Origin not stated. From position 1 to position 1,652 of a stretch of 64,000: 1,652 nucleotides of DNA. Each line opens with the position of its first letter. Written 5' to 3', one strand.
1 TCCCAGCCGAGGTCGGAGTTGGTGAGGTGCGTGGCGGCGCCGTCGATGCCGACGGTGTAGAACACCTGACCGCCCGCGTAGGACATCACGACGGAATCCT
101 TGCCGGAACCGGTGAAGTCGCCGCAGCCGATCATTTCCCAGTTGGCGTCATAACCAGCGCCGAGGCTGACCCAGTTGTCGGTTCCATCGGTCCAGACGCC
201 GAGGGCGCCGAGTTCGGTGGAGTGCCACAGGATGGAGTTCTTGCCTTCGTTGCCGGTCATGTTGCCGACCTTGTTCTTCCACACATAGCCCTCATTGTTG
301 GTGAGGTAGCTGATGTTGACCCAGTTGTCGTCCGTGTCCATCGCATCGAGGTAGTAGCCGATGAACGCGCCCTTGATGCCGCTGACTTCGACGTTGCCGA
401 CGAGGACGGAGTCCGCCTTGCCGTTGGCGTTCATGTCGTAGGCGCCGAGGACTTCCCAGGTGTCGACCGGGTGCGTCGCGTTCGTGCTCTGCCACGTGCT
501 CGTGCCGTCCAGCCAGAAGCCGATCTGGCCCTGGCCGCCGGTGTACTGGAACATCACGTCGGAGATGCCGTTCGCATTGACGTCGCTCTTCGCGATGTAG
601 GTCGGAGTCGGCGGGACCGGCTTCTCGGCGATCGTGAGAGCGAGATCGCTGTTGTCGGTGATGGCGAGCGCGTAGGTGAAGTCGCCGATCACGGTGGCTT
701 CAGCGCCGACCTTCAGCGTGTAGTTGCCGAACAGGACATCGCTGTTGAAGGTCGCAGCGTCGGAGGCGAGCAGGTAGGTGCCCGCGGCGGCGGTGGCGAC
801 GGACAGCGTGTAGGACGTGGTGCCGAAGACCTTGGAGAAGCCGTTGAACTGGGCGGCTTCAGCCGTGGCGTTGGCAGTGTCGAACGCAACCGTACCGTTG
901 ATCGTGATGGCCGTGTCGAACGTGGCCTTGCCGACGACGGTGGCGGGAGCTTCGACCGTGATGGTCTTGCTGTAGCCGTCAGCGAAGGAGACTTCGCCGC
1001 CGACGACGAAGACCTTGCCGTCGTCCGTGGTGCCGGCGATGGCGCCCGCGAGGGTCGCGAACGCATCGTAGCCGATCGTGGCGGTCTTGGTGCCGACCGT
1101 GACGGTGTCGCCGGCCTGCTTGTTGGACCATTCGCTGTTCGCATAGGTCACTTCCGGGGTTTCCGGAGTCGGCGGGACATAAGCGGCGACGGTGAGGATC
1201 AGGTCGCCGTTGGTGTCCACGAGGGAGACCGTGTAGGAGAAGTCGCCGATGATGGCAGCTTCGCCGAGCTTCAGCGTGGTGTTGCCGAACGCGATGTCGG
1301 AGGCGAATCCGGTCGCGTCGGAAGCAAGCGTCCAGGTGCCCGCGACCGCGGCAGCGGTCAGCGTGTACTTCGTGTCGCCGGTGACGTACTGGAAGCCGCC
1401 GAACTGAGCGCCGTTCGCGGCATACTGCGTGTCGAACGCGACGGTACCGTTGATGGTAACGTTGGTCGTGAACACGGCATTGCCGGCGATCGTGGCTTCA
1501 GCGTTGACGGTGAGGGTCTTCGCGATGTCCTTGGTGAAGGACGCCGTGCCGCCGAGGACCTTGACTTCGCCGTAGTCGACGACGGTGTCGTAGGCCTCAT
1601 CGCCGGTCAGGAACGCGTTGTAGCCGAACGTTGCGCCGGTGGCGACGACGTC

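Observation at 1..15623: Hidden giant minus-strand gene; the three huge plus-strand ORFs are its antisense shadow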

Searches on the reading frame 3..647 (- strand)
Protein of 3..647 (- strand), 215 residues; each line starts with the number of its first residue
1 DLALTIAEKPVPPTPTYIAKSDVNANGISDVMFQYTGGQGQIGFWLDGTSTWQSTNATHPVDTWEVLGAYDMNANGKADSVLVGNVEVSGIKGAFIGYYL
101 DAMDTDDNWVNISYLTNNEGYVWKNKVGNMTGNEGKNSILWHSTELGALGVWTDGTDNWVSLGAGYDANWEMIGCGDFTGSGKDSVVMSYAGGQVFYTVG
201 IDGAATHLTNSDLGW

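Call 27: find_homologous_proteins(query=window:3-647:-, max_evalue=0.001)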
Query window:3-647:- (215 aa): 37 proteins with E <= 0.001 among 391 candidates.
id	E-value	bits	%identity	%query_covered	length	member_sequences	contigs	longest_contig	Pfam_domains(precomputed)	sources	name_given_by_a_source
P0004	6.3e-87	309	62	93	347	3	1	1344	PF01839.30,PF13517.13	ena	-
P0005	1.5e-76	275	61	100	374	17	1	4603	-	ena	-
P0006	2.1e-73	265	57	99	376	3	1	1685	PF01839.30,PF13517.13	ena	-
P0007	1.3e-72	262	56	99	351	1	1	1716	PF01839.30,PF13517.13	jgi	-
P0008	2.9e-70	254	55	100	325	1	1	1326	PF01839.30,PF13517.13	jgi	-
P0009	5.5e-69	250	59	86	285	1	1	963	PF01839.30,PF13517.13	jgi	jgi:hypothetical protein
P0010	6.5e-69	250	60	87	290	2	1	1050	PF01839.30,PF13517.13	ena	-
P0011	2.7e-68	248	55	96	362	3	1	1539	PF01839.30,PF13517.13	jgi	jgi:hypothetical protein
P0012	6.2e-65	237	59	81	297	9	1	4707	PF01839.30,PF13517.13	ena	-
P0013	3.0e-64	235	55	88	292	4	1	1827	PF01839.30,PF13517.13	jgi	-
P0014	4.0e-64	234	58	86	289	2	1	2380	PF01839.30,PF13517.13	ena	-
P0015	4.8e-64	234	54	93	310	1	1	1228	PF13517.13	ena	-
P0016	4.5e-63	231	53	94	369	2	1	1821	PF01839.30,PF13517.13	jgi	-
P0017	8.3e-63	230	73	63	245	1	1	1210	PF01839.30,PF13517.13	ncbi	-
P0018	1.4e-62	229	52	100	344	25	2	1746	PF01839.30,PF13517.13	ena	-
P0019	5.4e-62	227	56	96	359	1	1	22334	PF13517.13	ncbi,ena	-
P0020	4.6e-60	221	62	73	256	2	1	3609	PF01839.30,PF13517.13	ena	-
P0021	2.2e-59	219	61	76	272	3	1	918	PF01839.30,PF13517.13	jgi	jgi:hypothetical protein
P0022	2.8e-59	218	56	84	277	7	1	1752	PF01839.30,PF13517.13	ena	-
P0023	4.1e-56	208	52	91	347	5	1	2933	PF13517.13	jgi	jgi:hypothetical protein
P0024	3.6e-55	205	57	73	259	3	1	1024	PF01839.30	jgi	-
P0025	1.5e-53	200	54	79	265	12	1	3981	PF01839.30,PF13517.13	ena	-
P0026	2.1e-52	196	61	67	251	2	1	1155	PF13517.13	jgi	-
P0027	3.0e-51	192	60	64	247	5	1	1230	PF01839.30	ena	-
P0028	6.6e-51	191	62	67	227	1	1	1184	PF01839.30,PF13517.13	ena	-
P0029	1.0e-50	190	54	79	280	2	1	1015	PF01839.30,PF13517.13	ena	-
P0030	2.2e-50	189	75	49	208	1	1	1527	PF13517.13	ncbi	-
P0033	1.1e-47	181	73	49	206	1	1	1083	PF13517.13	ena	-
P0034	1.1e-45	174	57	66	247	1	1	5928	PF01839.30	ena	-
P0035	3.1e-45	172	55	64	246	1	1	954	PF01839.30,PF13517.13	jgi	-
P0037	2.6e-33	133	73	37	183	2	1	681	PF01839.30,PF13517.13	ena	-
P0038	7.4e-32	129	70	35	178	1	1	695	PF01839.30,PF13517.13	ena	-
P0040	1.9e-20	91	68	26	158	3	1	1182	PF01839.30,PF13517.13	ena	-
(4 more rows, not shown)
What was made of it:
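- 3..617 (-): Blades 1-4 of a six-bladed FG-GAP-type, Ca-loop beta-propeller (aa 5003-5207). Blades 5-6 lie off-window. 37 homologues at 52-78% identity (call 27).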

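Call 35: search_protein_families(library=pfam, alignment_id=A2, max_evalue=1)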
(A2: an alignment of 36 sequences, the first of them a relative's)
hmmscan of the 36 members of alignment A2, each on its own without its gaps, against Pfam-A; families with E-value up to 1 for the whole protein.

A. member 1, P0004 (347 aa): 2 families
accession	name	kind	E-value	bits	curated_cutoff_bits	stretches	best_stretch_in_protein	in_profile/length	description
PF01839.29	FG-GAP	-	3.5e-06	27.2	22.1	2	297-315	4-22/37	FG-GAP repeat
PF13517.12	FG-GAP_3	-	7.1e-05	23.8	26.9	2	254-313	1-61/61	FG-GAP-like repeat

B. families by the number of members that match (of 36 scanned): 9 families
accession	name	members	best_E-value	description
PF13517.12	FG-GAP_3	36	1.2e-12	FG-GAP-like repeat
PF01839.29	FG-GAP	35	1.8e-15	FG-GAP repeat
PF16743.10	PliI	12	0.021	Periplasmic lysozyme inhibitor of I-type lysozyme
PF12256.14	TcdB_toxin_midN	5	0.023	Insecticide toxin TcdB middle/N-terminal region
PF07483.16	W_rich_C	2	0.32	Tryptophan-rich Synechocystis species C-terminal domain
PF03174.19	CHB_HEX_C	1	0.0056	Chitobiase/beta-hexosaminidase C-terminal domain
PF02012.26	BNR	1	0.012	BNR/Asp-box repeat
PF25292.1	Beta-prop_CGLA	1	0.043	Lambda-carrageenase beta-propeller domain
PF00094.30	VWD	1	0.26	von Willebrand factor type D domain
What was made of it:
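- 3..617 (-): All 36 aligned members hit Pfam FG-GAP or FG-GAP_3 (call 35).
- On FG-GAP repeat beta-propeller (Pfam PF01839 / PF13517): All 36 of 36 family members match at E <= 1, with the best at 1.8e-15 (call 35).
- Family-wide FG-GAP hits (call 35).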

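Call 38: predict_structure(alignment_id=A2)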
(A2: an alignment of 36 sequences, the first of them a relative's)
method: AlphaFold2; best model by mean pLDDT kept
length: 347 residues; sequences in the alignment: 36
mean_pLDDT: 84.4   pTM: 0.81
mean pLDDT of the five models: 84.4, 83.8, 83.6, 81.2, 77.9
residues with pLDDT >= 90: 235; 70-90: 61; 50-70: 3; < 50: 48
segments of 3 or more residues with pLDDT < 50: 1-48
pLDDT, mean of each block of 10 residues (from residue 1): 29 38 37 32 44 88 94 94 93 92 93 87 89 94 87 91 91 94 91 92 96 95 92 95 89 95 95 94 93 95 96 94 96 90 90
secondary structure, 60 per line:
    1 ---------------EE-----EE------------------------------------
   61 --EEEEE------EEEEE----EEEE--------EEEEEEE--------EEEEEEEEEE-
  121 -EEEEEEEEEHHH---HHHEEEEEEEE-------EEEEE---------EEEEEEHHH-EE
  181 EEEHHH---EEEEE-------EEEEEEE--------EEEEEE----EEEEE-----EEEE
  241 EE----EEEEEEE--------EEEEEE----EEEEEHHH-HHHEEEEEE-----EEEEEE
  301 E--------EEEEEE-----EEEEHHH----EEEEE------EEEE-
elements in order: E63-67 E74-78 E83-86 E95-101 E110-119 E122-130 E140-147 E155-159 E169-174 E179-183 E190-194 E202-208 E217-222 E227-231 E237-242 E247-253 E262-267 E272-276 E284-289 E295-301 E310-315 E321-324 E332-336 E343-346
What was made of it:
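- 3..617 (-): AlphaFold model of a complete homologue has pLDDT 84 and 24 strands (call 38).
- On FG-GAP repeat beta-propeller (Pfam PF01839 / PF13517): AlphaFold model of the complete homologous domain has pLDDT 84, pTM 0.81 and 24 strands (call 38).
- On Type I secretion (RTX) adhesin: The last residues are modelled as a propeller strand (call 38).
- Model pLDDT 84 (call 38).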

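Call 41: fold_search(model_id=the predicted structure, library=pdb)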
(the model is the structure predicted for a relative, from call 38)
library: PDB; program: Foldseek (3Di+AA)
matches with E <= 10: 787; with E <= 0.001: 107
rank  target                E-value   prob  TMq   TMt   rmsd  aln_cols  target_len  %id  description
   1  9oee_A                2.6e-11  1.00  0.64  0.36   5.0       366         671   20  S. griseus TUA bound UmbA4 complexes (released 2025-12-17)
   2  8jx9_A                3.3e-07  1.00  0.53  0.51   5.7       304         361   12  rat megalin bodyA (released 2024-06-19)
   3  9qaw_A                1.4e-06  1.00  0.53  0.06   5.5       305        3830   10  CryoEM structure of the human LRP2 receptor ectodomain in complex with LRPAP1 (released 2026-03-11)
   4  8dvl_A                1.4e-06  1.00  0.52  0.32   5.4       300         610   13  Crystal structure of LRP6 E3E4 in complex with disulfide constrained peptide E3.18 (released 2023-03-29)
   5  9i3v_A                1.8e-06  1.00  0.53  0.06   5.5       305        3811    9  Cryo-EM structure of the human LRP2 ectodomain (released 2026-02-04)
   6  8dvn_A                2.1e-06  1.00  0.52  0.32   5.0       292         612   12  Crystal structure of LRP6 E3E4 in complex with disulfide constrained peptide E3.10 (released 2023-03-29)
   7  2bwr_A                2.1e-06  1.00  0.53  0.47   5.8       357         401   18  Crystal Structure of Psathyrella Velutina Lectin at 1.5A Resolution (released 2006-01-23)
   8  3s8v_A                2.9e-06  1.00  0.54  0.33   4.9       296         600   12  Crystal structure of LRP6-Dkk1 complex (released 2011-10-26)
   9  3v65_D                3.5e-06  1.00  0.50  0.47   5.7       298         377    9  Crystal structure of agrin and LRP4 complex (released 2012-04-25)
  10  9cwm_A                3.7e-06  1.00  0.53  0.06   5.4       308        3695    9  Cryo-EM structure of human Low-density lipoprotein receptor-related protein 2 (released 2025-08-06)
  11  3v64_C                4.5e-06  1.00  0.51  0.52   5.7       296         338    9  Crystal Structure of agrin and LRP4 (released 2012-04-25)
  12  8jx8_A                5.1e-06  1.00  0.54  0.15   4.9       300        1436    9  rat megalin head (released 2024-06-19)
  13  8jxe_A                5.1e-06  1.00  0.48  0.13   5.5       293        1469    9  rat megalin RAP complex head (released 2024-06-19)
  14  3s8z_A                5.3e-06  1.00  0.50  0.31   5.4       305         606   13  Crystal structure of LRP6-E3E4 (released 2011-10-26)
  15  5mb4                  5.3e-06  1.00  0.50  0.44   6.8       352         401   19  Crystal Structure of the Psathyrella asperospora lectin PAL in complex with GlcNAc (released 2017-02-22)
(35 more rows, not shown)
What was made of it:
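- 3..617 (-): The best PDB match is the UmbA4 lectin, E 2.6e-11 (call 41).
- On FG-GAP repeat beta-propeller (Pfam PF01839 / PF13517): There are 107 PDB matches at E <= 0.001, and those listed are nearly all propellers (call 41).
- Closest known: Six-bladed beta-propeller lectin of Streptomyces umbrella-toxin protein UmbA4. Same: UmbA4 is the best structural match of the C-terminal domain: E 2.6e-11, TM 0.64 (call 41).
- Best PDB match is UmbA4 (E 2.6e-11), followed by PVL lectin (call 41). The propeller match to lectins is at fold level, at 18-20% identity (call 41).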

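Call 75: search_protein_families(library=pfam, proteins=[window:3-647:-], max_evalue=1)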
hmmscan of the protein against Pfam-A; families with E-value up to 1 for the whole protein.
window:3-647:- (215 aa): 2 families
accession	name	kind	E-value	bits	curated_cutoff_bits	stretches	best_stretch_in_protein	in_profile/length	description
PF13517.12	FG-GAP_3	-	0.0084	17.1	26.9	1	22-79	1-58/61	FG-GAP-like repeat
PF07483.16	W_rich_C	-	0.32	11.5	26.2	0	134-164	47-78/105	Tryptophan-rich Synechocystis species C-terminal domain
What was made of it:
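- On FG-GAP repeat beta-propeller (Pfam PF01839 / PF13517): The window's own 215-aa fragment scores FG-GAP_3 17.1 bits, below the 26.9 cut-off, E 0.0084 (call 75).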

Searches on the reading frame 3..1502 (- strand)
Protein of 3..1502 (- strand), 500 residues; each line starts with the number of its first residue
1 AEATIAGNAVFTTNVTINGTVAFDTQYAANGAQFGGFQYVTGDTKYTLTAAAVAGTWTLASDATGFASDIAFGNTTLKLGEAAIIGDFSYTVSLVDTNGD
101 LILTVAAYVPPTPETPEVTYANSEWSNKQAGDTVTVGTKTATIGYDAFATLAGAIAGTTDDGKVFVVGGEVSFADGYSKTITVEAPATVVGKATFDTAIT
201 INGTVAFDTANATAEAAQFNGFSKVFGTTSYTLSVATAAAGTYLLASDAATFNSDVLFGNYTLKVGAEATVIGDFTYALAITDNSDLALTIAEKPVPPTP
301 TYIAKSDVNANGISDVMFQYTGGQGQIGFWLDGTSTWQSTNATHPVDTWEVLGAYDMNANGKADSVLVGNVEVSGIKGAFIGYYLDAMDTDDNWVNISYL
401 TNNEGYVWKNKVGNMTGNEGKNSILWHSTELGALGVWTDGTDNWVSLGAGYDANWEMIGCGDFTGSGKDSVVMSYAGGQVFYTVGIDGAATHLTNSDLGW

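Call 23: find_related_loci(query=window:3-1502:-, collection=genome_contigs, flank=10000)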
Query window:3-1502:- (500 aa) in genome_contigs; peptide patterns used: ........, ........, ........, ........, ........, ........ (x = any residue, [..] = any of these).
34 stretches matched a pattern; 6 encode a relative of the query (tblastn E <= 1e-3); 6 distinct loci.
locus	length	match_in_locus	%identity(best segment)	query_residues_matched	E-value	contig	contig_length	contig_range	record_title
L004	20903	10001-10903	54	203-500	2e-93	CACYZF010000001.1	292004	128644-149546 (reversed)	uncultured bacterium isolate RUG12414 genome assembly, contig: RUG12414_asm_1, whole genome shotgun sequence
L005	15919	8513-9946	44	107-500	8e-91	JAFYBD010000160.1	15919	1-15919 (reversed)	MAG: Lentisphaeria bacterium isolate RGIG6930 Sheep_Rumen-5__c979520, whole genome shotgun sequence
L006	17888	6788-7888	56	232-500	2e-89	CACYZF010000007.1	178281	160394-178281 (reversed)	uncultured bacterium isolate RUG12414 genome assembly, contig: RUG12414_asm_7, whole genome shotgun sequence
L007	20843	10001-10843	67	302-486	2e-77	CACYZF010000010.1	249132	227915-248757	uncultured bacterium isolate RUG12414 genome assembly, contig: RUG12414_asm_10, whole genome shotgun sequence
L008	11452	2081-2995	61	243-500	8e-76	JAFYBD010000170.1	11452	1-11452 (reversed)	MAG: Lentisphaeria bacterium isolate RGIG6930 Sheep_Rumen-5__c1038378, whole genome shotgun sequence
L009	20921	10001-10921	45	181-487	2e-70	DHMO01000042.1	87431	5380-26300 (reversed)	MAG TPA_asm: Lentisphaeria bacterium UBA4640 UBA4640_contig_4353, whole genome shotgun sequence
